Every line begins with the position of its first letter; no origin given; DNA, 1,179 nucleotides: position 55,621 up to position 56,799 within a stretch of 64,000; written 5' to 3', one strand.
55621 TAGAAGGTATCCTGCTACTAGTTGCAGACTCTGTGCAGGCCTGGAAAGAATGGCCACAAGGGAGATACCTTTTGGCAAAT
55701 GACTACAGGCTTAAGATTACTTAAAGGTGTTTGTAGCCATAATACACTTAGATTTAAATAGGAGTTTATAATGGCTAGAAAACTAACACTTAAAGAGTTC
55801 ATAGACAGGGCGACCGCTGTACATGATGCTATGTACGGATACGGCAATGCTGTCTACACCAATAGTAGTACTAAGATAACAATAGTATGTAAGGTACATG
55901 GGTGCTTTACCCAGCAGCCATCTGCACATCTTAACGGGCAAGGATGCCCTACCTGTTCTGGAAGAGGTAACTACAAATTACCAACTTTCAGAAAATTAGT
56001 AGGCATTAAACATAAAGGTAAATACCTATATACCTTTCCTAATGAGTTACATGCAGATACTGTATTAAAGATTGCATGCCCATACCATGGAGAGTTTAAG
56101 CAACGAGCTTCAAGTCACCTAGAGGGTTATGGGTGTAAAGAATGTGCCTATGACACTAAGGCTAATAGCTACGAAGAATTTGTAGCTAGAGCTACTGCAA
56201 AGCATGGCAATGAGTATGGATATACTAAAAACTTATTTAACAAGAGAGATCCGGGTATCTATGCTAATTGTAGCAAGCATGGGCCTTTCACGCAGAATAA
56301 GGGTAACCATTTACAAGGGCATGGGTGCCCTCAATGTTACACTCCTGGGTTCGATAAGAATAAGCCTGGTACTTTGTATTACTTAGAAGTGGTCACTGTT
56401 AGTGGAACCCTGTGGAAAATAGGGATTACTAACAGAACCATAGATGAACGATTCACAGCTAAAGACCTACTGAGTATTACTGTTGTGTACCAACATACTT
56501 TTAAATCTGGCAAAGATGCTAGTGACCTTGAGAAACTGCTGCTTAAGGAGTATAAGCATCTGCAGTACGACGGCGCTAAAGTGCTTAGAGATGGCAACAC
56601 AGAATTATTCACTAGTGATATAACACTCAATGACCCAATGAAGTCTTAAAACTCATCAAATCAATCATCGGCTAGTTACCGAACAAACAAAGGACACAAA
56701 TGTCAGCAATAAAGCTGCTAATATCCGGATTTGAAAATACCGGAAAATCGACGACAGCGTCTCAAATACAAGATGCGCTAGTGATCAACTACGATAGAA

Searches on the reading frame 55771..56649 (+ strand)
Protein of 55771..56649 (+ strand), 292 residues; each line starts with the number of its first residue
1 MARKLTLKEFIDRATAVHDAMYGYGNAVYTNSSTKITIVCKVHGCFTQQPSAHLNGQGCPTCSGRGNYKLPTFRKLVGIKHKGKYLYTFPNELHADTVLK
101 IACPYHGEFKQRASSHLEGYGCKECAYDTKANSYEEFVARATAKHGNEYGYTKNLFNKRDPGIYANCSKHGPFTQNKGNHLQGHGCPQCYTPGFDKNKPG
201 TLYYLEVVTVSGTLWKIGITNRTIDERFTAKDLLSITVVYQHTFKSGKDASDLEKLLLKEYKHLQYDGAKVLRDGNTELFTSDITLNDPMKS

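Call 4: search_protein_families(library=pfam, proteins=[window:55771-56649:+], max_evalue=1)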
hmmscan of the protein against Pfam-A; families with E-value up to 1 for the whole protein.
window:55771-56649:+ (292 aa): 8 families
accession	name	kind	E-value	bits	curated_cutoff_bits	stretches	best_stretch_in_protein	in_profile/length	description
PF10544.15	T5orf172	-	8.2e-06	26.7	20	1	200-281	1-87/101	T5orf172 domain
PF13455.12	MUG113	-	0.0018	19.3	22.3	1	216-280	2-59/73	Meiotically up-regulated gene 113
PF14311.12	DUF4379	-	0.096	13.3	24.5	1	30-65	20-56/56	Probable Treble clef zinc finger domain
PF05265.19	DUF723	-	0.11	12.8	20.9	0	101-126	33-60/60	Protein of unknown function (DUF723)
PF00285.26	Citrate_synt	-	0.17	11.3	27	0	6-41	234-270/357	Citrate synthase, C-terminal domain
PF11429.13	Colicin_D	-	0.2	12.5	25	0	5-46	28-70/84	Colicin D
PF21817.3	CapR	-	0.3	11.8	24.2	0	171-189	48-66/67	CapR homology domain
PF14835.12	zf-RING_6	-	0.46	10.8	35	1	173-194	30-51/65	zf-RING of BARD1-type protein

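Call 5: search_protein_families(library=phrogs, proteins=[window:55771-56649:+], max_evalue=0.01)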
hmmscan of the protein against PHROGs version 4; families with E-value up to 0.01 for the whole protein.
window:55771-56649:+ (292 aa): 4 families
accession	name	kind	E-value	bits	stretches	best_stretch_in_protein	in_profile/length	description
phrog_681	-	DNA, RNA and nucleotide metabolism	1e-50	173.9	2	87-283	319-525/576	endonuclease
phrog_4605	-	unknown function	8.5e-31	107.9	3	10-65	52-108/151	-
phrog_559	-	DNA, RNA and nucleotide metabolism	6.2e-28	98.9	1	1-191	119-305/607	HNH endonuclease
phrog_5104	-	unknown function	0.0055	17.3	0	29-113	47-91/228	-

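Call 21: list_cluster_members(proteins=[P0001, window:55771-56649:+, window:4965-5738:-])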
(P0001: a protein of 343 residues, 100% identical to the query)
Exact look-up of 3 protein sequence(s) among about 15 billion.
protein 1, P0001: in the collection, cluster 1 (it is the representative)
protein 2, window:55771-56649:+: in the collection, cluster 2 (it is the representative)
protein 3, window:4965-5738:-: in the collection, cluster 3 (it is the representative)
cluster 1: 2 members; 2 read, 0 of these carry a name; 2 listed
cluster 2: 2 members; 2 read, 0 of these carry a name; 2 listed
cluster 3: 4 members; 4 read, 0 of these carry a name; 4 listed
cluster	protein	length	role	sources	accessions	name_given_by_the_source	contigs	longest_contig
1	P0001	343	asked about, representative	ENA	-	-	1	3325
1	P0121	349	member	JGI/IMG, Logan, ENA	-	-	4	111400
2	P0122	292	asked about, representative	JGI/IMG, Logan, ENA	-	-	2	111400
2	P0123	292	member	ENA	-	-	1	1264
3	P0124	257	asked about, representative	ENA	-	-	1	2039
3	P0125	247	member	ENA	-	-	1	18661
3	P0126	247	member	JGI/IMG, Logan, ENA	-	-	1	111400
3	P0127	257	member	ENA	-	-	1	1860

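Call 26: find_homologous_proteins(query=window:55771-56649:+)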
Query window:55771-56649:+ (292 aa): 866 proteins with E <= 0.001 among 1179 candidates; the best 120 are listed.
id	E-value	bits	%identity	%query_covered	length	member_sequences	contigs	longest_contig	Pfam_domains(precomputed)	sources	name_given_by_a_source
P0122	7.9e-202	687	100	100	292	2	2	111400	PF10544.16,PF05265.21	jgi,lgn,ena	-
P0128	1.7e-121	424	64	97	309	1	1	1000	PF10544.16,PF05265.21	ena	-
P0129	3.8e-107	377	56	100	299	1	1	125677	PF05265.21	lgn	-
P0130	1.5e-106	375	39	96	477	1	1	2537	PF12957.14,PF14311.13,PF05265.21,PF21817.4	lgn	-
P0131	2.1e-101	358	37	96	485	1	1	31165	PF14311.13,PF05265.21,PF15777.11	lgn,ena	-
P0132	4.0e-98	347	36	97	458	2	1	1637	PF14311.13,PF05265.21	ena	-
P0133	9.1e-98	346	39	97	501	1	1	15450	PF05265.21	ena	-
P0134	8.9e-97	342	52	98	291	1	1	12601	PF05265.21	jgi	-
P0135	2.5e-96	341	36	98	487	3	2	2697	PF14311.13,PF05265.21,PF23545.2,PF00812.24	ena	-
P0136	5.1e-96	340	52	98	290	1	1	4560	PF05265.21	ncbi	-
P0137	4.8e-95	337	37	96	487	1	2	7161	PF14311.13,PF05265.21,PF13192.13,PF23545.2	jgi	-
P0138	1.0e-94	336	37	94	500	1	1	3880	PF14311.13,PF05265.21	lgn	-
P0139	1.1e-93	332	41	96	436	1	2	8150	PF14311.13,PF05265.21,PF23545.2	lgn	-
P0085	2.1e-93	331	39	96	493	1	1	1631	PF05265.21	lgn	-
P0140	1.3e-91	326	41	96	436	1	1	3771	PF14311.13,PF05265.21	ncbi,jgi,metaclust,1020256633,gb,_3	metaclust:\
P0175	2.7e-76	275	43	97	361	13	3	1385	PF10544.16,PF14311.13,PF05265.21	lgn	-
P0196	1.5e-69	253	39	98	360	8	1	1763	PF10544.16,PF14311.13,PF05265.21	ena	-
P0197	1.8e-69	253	45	97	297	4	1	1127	PF10544.16,PF14311.13,PF05265.21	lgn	-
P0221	8.6e-67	244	41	97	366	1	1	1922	PF10544.16,PF05265.21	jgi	-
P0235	2.5e-65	239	42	97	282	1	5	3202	PF10544.16,PF14311.13,PF05265.21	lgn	-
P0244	1.2e-64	237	42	97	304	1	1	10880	PF10544.16,PF05265.21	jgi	-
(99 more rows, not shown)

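Call 36: predict_structure(alignment_id=A1)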
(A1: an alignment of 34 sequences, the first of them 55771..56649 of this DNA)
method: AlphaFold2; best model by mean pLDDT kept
length: 292 residues; sequences in the alignment: 34
mean_pLDDT: 88.7   pTM: 0.56
mean pLDDT of the five models: 88.7, 88.5, 88.4, 87.6, 86.2
residues with pLDDT >= 90: 192; 70-90: 85; 50-70: 11; < 50: 4
segments of 3 or more residues with pLDDT < 50: 289-292
pLDDT, mean of each block of 10 residues (from residue 1): 82 90 87 90 92 91 86 92 93 94 95 95 89 94 93 92 94 94 84 82 92 92 82 87 93 92 90 78 69 39
secondary structure, 60 per line:
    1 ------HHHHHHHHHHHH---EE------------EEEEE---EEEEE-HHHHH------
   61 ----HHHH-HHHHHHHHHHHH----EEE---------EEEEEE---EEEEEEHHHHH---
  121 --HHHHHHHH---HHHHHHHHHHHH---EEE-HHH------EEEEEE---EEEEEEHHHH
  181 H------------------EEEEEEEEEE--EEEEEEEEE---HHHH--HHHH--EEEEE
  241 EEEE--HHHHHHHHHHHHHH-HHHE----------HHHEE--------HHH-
elements in order: H7-18 E36-40 E44-48 H50-54 H65-68 H70-81 E86-88 E98-103 E107-112 H113-117 H123-130 H134-145 E149-151 E162-167 E171-176 H177-181 E200-209 E212-220 H224-227 H230-233 E236-244 H247-260

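Call 38: fold_search(model_id=the predicted structure, library=pdb)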
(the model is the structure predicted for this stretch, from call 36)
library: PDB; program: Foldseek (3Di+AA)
matches with E <= 10: 297; with E <= 0.001: 0
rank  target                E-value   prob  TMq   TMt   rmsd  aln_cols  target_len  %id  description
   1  5n9j_A                1.3e-01  0.08  0.14  0.08  20.0       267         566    7  Core Mediator of transcriptional regulation (released 2017-05-17)
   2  6vrb_C                1.9e-01  0.11  0.12  0.14  14.6       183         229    9  Cryo-EM structure of AcrVIA1-Cas13(crRNA) complex (released 2020-06-10)
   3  6r84_R                3.0e-01  0.06  0.09  0.08  14.6       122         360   10  Yeast Vms1 (Q295L)-60S ribosomal subunit complex (pre-state with Arb1) (released 2019-06-26)
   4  3nix_F                3.1e-01  0.03  0.10  0.08  27.9       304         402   11  Crystal structure of flavoprotein/dehydrogenase from Cytophaga hutchinsonii. Northeast Structural Genomics Consortium  (released 2010-06-30)
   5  7nvr_l                4.0e-01  0.06  0.14  0.10  21.1       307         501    8  Human Mediator with RNA Polymerase II Pre-initiation complex (released 2021-05-05)
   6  4q66_D                4.2e-01  0.07  0.12  0.18  24.1       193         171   12  Structure of Exomer bound to Arf1. (released 2014-09-17)
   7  4q66_A                5.3e-01  0.04  0.11  0.11  23.7       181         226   10  Structure of Exomer bound to Arf1. (released 2014-09-17)
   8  8ptx_A                6.3e-01  0.02  0.07  0.02  21.6       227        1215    6  Cryo-EM structure of human Elp123 in complex with tRNA, acetyl-CoA, 5'-deoxyadenosine and methionine (released 2024-04-17)
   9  6y2r_B                7.9e-01  0.08  0.11  0.10  15.2       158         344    9  Escherichia coli R255A RnlA endoribonuclease (single alanine mutant of RnlA) (released 2021-05-12)
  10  5ndg_N0               8.9e-01  0.09  0.15  0.22  14.6       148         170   14  Crystal structure of geneticin (G418) bound to the yeast 80S ribosome (released 2017-12-13)
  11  4q66_G                8.9e-01  0.04  0.12  0.13  23.6       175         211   12  Structure of Exomer bound to Arf1. (released 2014-09-17)
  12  3p2w                  8.9e-01  0.03  0.07  0.09  14.5       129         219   11  Unliganded form of Polo-like kinase I Polo-box domain (released 2011-04-27)
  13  4hy2_A                9.4e-01  0.02  0.07  0.08  16.3       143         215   11  Crystal structure of Plk1 Polo-box domain in complex with PL-42 (released 2013-04-03)
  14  8i60_D                1.1e+00  0.08  0.08  0.18  11.2        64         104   11  Crystal structure of GAS41 YEATS domain in complex with histone H3K27cr (released 2023-07-26)
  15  4whh_A                1.1e+00  0.02  0.08  0.09  14.7       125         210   11  A New Class of Peptidomimetics Targeting the Polo-box Domain of Polo-like kinase 1 (released 2014-12-03)
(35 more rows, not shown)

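Call 39: search_solved_structures(query=A1, max_evalue=1, show_alignments=2)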
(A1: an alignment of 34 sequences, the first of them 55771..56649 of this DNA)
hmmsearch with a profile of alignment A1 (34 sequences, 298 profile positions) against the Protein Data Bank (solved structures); distinct sequences matched with E-value up to 1: 0.

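Call 64: search_dna_similar(query=window:55771-56649:+, collection=phages, mode=protein, max_rows=30)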
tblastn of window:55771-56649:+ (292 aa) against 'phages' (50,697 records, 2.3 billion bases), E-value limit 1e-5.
Records with a match: 706; places in all: 1342; records where one place covers at least 80% of the query: 148.
Best place of each record, by identity: <60% 706.
By first word of the organism name: Vibrio 290; Klebsiella 101; Escherichia 81; Salmonella 69; Aeromonas 23; Xanthomonas 19; Flavobacterium 16; Prevotella 13; Acinetobacter 12; Pseudomonas 12; and 21 more.
By host as written in the record: - 252; Klebsiella pneumoniae 60; Vibrio lentus 45; Escherichia coli 33; Prevotella sp. 13; Flavobacterium psychrophilum 950106-1/1 12; Vibrio crassostreae 11; Campylobacter jejuni 11; and 143 more.
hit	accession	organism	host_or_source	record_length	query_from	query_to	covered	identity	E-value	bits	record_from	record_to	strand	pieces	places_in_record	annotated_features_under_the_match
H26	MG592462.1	Vibrio phage 1.087.A._10N.261.45.F9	Vibrio lentus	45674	1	290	99%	34.9%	4e-36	142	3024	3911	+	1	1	hypothetical protein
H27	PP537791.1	Citrobacter phage vB_CfrS_K1M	Citrobacter freundii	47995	1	286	98%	34.9%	9e-38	147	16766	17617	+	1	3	hypothetical protein (x2)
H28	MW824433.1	Vibrio phage PS34B.1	Vibrio crassostreae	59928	1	283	97%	34.8%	2e-42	160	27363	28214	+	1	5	hypothetical protein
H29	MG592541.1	Vibrio phage 1.174.O._10N.261.55.A8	Vibrio lentus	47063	1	283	97%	34.4%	1e-37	147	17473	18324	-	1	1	hypothetical protein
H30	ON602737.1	Klebsiella phage VLCpiS13c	Klebsiella pneumoniae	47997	1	290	99%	33.2%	2e-37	146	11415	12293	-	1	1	endonuclease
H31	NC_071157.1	Klebsiella phage VLCpiS13c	Klebsiella pneumoniae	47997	1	290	99%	33.2%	2e-37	146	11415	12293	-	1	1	endonuclease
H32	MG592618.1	Vibrio phage 1.251.O._10N.261.55.E5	Vibrio lentus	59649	1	292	100%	32.7%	8e-29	121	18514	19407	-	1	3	hypothetical protein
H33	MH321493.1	Salmonella phage Skate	Salmonella enterica subsp. enterica ...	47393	1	290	99%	32.9%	7e-37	144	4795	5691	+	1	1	hypothetical protein | head morphogenesis protein | ribosome_binding_site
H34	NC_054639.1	Salmonella phage Skate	Salmonella enterica subsp. enterica ...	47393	1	290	99%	32.9%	7e-37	144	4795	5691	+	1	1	endonuclease | head morphogenesis | ribosome_binding_site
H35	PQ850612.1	Escherichia phage KarinMuster_Bas82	Escherichia coli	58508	1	279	96%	34.1%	9e-35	138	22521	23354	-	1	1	endonuclease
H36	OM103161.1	Klebsiella phage KpnS_VR6602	Klebsiella pneumoniae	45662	1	291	100%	32.7%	2e-38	149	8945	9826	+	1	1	putative meiotically up-regulated protein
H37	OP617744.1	Klebsiella phage KP13-27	Klebsiella pneumoniae KP13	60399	4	291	99%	33.0%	8e-40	153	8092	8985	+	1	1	hypothetical protein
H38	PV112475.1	Salmonella phage LPST49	Salmonella sp. LST3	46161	1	290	99%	32.6%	2e-37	146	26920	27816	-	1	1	hypothetical protein (x2)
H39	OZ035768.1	Sashavirus 536P12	-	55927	1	279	96%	33.3%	3e-35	139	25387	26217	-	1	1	record has no annotation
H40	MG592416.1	Vibrio phage 1.032.O._10N.261.54.F5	Vibrio splendidus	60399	1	283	97%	32.7%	3e-28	120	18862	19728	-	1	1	hypothetical protein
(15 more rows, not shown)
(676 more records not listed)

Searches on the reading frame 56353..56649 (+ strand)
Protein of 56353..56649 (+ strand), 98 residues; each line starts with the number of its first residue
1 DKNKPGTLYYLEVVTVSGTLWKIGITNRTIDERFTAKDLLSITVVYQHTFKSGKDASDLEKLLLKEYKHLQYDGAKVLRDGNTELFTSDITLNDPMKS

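Call 55: predict_structure(alignment_id=A2)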
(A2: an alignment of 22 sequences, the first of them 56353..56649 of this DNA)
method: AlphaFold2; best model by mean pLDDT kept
length: 98 residues; sequences in the alignment: 22
mean_pLDDT: 90.0   pTM: 0.79
mean pLDDT of the five models: 90.0, 89.2, 89.2, 89.0, 86.2
residues with pLDDT >= 90: 83; 70-90: 8; 50-70: 6; < 50: 1
segments of 3 or more residues with pLDDT < 50: none
pLDDT, mean of each block of 10 residues (from residue 1): 95 94 94 91 94 95 94 91 89 56
secondary structure, 60 per line:
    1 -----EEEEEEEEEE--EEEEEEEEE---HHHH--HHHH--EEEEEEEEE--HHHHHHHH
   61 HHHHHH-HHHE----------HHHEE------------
elements in order: E6-15 E18-26 H30-33 H36-39 E42-50 H53-66

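Call 58: fold_search(model_id=the predicted structure, library=pdb)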
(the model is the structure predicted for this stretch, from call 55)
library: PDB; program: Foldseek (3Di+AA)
matches with E <= 10: 191; with E <= 0.001: 0
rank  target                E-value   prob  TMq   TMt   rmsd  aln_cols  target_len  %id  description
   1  2x1g_B                4.4e-01  0.08  0.21  0.16   9.2        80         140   10  Crystal structure of Importin13 - Mago-Y14 complex (released 2010-02-16)
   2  1p27_A                8.1e-01  0.07  0.22  0.17   9.6        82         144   10  Crystal Structure of the Human Y14/Magoh complex (released 2003-08-19)
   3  8i60_D                1.1e+00  0.06  0.19  0.18  10.8        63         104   11  Crystal structure of GAS41 YEATS domain in complex with histone H3K27cr (released 2023-07-26)
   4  7vg3_A                1.5e+00  0.06  0.29  0.05  14.0       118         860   11  Cryo-EM structure of Arabidopsis DCL3 in complex with a 30-bp RNA (released 2021-10-27)
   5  6r84_R                1.5e+00  0.03  0.18  0.07  12.8        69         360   14  Yeast Vms1 (Q295L)-60S ribosomal subunit complex (pre-state with Arb1) (released 2019-06-26)
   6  7ohp_S                1.9e+00  0.09  0.33  0.22  10.2        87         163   13  Nog1-TAP associated immature ribosomal particles from S. cerevisiae after rpL25 expression shut down, population A (released 2021-11-03)
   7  7v99_A                2.0e+00  0.16  0.36  0.05   4.7        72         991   10  catalytic core of human telomerase holoenzyme (released 2022-03-30)
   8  5z3g_W                2.0e+00  0.15  0.42  0.26  10.5        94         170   11  Cryo-EM structure of a nucleolar pre-60S ribosome (Rpf1-TAP) (released 2018-04-11)
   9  5ndg_N0               2.2e+00  0.08  0.34  0.22  10.1        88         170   16  Crystal structure of geneticin (G418) bound to the yeast 80S ribosome (released 2017-12-13)
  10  4v23                  2.2e+00  0.03  0.17  0.07  10.7        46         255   13  RSV Matrix protein (released 2015-02-25)
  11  8azw_I                2.3e+00  0.12  0.38  0.23   9.9        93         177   14  Cryo-EM structure of the plant 60S subunit (released 2023-06-07)
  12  5apn_S                2.3e+00  0.10  0.36  0.23  10.1        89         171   16  Structure of the yeast 60S ribosomal subunit in complex with Arx1, Alb1 and N-terminally tagged Rei1 (released 2015-12-16)
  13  7o6n_A                2.3e+00  0.07  0.23  0.24   9.5        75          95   17  Crystal structure of C. elegans ERH-2 PID-3 complex (released 2021-08-25)
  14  4uje_CS               2.5e+00  0.10  0.36  0.23  10.6        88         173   11  Regulation of the mammalian elongation cycle by 40S subunit rolling: a eukaryotic-specific ribosome rearrangement (released 2014-07-16)
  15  8i9p_LS               2.5e+00  0.09  0.35  0.22  11.4        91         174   12  Cryo-EM structure of a Chaetomium thermophilum pre-60S ribosomal subunit - State Mak16 (released 2023-05-17)
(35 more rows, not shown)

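Call 91: search_solved_structures(query=A2, max_evalue=10, show_alignments=2)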
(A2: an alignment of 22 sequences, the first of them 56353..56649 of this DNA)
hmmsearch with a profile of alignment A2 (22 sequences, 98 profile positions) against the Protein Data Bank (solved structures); distinct sequences matched with E-value up to 10: 0.
